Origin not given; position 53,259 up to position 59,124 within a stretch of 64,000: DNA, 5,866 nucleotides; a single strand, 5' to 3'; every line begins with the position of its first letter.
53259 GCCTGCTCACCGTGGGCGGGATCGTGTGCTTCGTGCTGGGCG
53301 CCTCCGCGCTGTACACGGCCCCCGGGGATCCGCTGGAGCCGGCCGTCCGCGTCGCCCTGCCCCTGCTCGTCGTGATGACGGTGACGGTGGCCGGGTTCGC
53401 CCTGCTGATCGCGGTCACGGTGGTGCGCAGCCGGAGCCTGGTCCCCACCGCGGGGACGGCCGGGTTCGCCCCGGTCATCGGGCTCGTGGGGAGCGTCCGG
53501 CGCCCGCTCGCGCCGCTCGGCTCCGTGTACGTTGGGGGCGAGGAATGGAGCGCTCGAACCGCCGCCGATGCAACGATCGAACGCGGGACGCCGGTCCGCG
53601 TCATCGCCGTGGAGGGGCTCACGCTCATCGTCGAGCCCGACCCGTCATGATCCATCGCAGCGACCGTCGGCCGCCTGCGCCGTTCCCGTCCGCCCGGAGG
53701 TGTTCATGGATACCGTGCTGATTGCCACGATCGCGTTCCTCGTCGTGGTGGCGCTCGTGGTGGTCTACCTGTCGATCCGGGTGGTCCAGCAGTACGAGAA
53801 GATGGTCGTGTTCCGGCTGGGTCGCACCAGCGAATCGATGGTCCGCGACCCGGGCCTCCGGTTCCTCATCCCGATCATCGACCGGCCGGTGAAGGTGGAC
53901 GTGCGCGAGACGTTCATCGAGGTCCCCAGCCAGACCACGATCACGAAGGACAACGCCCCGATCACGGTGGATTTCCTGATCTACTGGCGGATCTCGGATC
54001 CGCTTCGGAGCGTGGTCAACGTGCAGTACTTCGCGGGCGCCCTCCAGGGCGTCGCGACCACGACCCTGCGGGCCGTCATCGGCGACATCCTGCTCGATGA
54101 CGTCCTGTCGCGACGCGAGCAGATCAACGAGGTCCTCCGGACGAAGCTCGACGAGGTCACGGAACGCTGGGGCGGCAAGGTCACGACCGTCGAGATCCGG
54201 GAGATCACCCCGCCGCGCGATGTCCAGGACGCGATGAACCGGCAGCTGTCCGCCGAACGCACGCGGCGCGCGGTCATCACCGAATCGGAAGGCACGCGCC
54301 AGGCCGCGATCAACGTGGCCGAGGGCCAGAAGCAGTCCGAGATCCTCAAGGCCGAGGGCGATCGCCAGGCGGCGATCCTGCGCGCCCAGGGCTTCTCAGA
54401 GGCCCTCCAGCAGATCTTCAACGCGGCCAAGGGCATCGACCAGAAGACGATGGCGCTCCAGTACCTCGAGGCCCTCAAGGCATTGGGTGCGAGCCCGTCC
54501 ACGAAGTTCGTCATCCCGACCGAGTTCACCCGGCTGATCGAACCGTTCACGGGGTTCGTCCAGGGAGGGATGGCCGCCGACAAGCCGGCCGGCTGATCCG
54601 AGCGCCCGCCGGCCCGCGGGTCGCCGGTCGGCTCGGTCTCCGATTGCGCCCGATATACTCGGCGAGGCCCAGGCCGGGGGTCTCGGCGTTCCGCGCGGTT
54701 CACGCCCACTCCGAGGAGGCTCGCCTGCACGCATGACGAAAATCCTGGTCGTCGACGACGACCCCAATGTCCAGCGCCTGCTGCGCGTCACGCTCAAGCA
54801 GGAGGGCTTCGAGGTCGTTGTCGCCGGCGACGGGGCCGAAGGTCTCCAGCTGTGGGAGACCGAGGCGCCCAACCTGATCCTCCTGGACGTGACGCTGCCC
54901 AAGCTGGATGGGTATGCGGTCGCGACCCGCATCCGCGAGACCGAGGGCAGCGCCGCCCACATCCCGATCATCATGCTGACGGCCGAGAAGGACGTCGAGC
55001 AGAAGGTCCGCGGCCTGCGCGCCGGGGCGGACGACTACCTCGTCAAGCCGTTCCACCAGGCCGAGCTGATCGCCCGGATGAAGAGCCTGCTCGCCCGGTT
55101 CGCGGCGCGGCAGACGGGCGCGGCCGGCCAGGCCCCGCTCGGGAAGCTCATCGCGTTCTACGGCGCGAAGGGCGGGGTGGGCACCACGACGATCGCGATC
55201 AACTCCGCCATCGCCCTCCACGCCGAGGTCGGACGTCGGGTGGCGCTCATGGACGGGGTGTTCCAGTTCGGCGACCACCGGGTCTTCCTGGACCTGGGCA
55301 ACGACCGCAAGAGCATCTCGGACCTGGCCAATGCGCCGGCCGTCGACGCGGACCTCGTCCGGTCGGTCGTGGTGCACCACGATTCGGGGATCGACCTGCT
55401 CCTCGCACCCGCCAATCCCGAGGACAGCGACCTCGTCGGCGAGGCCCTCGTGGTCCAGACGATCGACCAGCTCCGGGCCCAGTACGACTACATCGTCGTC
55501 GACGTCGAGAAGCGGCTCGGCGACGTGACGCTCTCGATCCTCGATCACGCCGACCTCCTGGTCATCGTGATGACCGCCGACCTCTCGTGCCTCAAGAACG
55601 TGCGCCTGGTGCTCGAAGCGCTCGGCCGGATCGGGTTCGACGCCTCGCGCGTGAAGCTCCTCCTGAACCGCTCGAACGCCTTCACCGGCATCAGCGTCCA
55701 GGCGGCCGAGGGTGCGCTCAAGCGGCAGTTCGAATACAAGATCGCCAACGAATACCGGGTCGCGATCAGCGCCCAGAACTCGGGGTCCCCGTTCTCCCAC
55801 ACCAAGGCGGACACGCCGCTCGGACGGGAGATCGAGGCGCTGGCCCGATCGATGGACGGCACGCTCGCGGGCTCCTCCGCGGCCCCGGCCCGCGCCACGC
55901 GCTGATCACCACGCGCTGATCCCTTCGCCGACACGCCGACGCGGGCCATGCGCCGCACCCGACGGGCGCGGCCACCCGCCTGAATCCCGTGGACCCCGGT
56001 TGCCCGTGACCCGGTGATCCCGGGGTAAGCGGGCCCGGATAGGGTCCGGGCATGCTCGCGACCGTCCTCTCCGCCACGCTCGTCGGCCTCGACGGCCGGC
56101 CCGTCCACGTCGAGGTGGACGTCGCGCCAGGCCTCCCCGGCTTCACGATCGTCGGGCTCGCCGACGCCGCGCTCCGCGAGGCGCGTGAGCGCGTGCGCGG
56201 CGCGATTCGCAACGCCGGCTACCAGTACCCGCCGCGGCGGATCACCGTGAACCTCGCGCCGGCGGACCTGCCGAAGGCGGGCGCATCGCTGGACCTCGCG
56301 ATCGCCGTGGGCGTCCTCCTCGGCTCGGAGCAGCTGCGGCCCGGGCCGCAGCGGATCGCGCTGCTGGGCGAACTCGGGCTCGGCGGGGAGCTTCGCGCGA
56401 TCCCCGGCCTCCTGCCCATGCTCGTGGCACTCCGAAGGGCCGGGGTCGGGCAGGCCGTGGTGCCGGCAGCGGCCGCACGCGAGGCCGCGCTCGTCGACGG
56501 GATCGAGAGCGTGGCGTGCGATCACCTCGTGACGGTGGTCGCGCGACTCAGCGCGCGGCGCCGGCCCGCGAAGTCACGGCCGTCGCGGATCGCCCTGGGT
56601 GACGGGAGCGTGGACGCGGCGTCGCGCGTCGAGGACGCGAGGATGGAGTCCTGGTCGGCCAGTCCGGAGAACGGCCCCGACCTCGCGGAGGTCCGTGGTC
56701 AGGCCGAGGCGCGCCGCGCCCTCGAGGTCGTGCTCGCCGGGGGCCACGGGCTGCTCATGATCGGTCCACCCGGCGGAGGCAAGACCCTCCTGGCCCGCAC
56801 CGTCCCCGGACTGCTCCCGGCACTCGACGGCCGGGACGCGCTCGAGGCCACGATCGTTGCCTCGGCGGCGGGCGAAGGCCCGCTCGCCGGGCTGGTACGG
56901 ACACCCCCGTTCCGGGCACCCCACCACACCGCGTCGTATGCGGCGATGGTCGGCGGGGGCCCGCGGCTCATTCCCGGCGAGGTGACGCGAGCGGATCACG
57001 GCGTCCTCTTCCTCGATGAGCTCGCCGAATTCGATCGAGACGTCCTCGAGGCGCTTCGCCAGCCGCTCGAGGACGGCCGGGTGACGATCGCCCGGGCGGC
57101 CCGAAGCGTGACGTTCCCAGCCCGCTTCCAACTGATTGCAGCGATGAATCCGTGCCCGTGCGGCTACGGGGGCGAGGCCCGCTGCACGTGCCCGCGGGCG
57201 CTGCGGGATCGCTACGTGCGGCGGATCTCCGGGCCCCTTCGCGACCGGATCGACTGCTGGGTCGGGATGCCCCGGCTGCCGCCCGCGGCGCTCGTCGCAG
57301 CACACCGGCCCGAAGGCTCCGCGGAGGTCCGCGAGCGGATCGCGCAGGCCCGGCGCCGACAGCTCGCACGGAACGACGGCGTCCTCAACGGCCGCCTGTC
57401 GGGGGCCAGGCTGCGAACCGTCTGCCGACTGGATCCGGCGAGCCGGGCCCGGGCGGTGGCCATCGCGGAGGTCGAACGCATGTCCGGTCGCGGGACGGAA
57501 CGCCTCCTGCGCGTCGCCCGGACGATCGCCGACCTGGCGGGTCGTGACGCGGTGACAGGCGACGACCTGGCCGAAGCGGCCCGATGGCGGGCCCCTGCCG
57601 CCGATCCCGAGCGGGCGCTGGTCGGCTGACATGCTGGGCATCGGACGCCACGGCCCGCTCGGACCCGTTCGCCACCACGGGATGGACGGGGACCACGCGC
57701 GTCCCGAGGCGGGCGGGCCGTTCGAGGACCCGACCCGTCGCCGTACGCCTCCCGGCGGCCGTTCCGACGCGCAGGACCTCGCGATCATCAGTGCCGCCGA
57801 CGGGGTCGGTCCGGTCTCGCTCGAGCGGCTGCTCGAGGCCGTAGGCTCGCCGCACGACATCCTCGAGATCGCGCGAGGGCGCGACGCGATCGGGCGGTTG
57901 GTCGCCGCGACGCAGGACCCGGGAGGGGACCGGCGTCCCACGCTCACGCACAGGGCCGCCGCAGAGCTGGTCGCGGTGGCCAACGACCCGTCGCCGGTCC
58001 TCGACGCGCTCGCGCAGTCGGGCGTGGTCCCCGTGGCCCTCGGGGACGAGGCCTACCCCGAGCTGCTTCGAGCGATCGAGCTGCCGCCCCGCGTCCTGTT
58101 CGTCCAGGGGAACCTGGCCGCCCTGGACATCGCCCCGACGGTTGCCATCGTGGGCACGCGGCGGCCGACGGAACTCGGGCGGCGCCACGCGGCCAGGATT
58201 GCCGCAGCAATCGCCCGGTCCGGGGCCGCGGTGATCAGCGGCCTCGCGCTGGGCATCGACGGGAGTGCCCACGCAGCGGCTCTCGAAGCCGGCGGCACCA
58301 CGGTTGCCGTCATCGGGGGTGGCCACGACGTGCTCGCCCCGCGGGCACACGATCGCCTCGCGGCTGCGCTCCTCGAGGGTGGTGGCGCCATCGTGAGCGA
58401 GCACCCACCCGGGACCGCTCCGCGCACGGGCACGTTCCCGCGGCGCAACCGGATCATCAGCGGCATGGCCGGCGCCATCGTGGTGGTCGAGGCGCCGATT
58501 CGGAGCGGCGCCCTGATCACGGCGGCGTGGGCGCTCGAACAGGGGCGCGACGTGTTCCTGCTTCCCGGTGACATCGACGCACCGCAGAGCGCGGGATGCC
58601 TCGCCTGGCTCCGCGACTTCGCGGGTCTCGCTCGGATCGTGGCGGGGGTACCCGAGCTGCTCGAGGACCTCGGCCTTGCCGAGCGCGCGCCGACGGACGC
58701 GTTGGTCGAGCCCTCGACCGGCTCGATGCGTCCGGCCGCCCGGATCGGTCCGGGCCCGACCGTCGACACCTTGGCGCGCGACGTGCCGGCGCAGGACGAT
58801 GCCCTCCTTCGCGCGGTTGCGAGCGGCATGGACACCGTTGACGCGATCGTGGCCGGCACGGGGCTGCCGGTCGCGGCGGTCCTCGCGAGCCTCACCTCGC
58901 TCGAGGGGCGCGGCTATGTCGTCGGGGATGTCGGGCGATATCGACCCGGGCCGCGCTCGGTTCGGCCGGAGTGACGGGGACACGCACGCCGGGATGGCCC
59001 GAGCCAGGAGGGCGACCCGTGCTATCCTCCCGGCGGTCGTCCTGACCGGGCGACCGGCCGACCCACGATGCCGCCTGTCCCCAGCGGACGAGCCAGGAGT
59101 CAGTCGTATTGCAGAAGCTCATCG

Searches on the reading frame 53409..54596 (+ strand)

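Call 51: search_protein_families(library=pfam, proteins=[window:53409-54596:+], max_evalue=0.00001)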
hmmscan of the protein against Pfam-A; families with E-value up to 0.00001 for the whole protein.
window:53409-54596:+ (395 aa): 1 family
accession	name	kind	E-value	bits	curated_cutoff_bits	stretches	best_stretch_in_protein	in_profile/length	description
PF01145.31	Band_7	-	2e-37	129.4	23.6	1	125-298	2-166/176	SPFH domain / Band 7 family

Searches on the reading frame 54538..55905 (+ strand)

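Call 51: search_protein_families(library=pfam, proteins=[window:54538-55905:+], max_evalue=0.00001)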
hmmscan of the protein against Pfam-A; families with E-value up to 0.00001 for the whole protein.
window:54538-55905:+ (455 aa): 4 families
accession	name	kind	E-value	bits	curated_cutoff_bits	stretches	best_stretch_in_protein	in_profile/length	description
PF00072.30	Response_reg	-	8.9e-32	110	30.2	1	69-181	1-110/111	Response regulator receiver domain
PF13614.12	AAA_31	-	2.8e-13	50.6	27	1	203-362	2-164/177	AAA domain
PF06564.18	CBP_BcsQ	-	3.7e-08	33.6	21.3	1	204-362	3-160/234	Cellulose biosynthesis protein BcsQ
PF10609.15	ParA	-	5.6e-06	26.4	27.1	0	203-239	4-39/246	NUBPL iron-transfer P-loop NTPase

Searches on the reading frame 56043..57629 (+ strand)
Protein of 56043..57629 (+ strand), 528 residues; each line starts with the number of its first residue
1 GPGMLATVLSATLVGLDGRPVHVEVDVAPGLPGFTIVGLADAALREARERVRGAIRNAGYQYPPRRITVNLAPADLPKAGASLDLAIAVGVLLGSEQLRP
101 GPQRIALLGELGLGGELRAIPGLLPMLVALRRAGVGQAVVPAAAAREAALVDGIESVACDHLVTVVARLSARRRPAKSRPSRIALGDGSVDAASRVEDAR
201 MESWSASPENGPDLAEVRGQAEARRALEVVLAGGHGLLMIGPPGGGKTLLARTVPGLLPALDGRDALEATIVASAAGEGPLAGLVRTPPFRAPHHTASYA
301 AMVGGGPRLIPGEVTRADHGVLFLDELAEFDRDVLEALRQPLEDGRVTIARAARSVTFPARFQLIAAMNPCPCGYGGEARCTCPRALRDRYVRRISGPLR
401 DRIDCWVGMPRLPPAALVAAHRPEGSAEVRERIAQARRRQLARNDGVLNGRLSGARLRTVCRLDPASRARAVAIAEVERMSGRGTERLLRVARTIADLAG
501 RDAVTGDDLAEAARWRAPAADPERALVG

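Call 51: search_protein_families(library=pfam, proteins=[window:56043-57629:+], max_evalue=0.00001)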
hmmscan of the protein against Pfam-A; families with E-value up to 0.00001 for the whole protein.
window:56043-57629:+ (528 aa): 5 families
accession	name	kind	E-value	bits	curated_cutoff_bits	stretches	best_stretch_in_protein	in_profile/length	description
PF01078.27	Mg_chelatase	-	1.9e-82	276.1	20.3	1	213-414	1-204/207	Magnesium chelatase, subunit ChlI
PF13541.12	ChlI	-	1.4e-39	135.1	27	1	23-143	1-120/121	Subunit ChlI of Mg-chelatase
PF13335.12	Mg_chelatase_C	-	1.4e-22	80.5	26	1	424-516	2-94/94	Magnesium chelatase, subunit ChlI C-terminal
PF07728.20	AAA_5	-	3.5e-11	43.7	22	1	307-376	53-126/139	AAA domain (dynein-related subfamily)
PF00493.29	MCM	-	4.8e-08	32.8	23.3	1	311-375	114-178/224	MCM P-loop domain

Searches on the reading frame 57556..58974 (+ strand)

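Call 51: search_protein_families(library=pfam, proteins=[window:57556-58974:+], max_evalue=0.00001)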
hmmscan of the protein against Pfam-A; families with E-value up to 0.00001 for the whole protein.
window:57556-58974:+ (472 aa): 2 families
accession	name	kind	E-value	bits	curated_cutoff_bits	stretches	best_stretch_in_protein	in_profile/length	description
PF02481.21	DNA_processg_A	-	8.4e-69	231.4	29.6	1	156-356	6-207/212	DNA recombination-mediator protein A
PF18306.6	LDcluster4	-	2.1e-06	27.8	26.3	0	195-254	3-63/151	SLOG cluster4 family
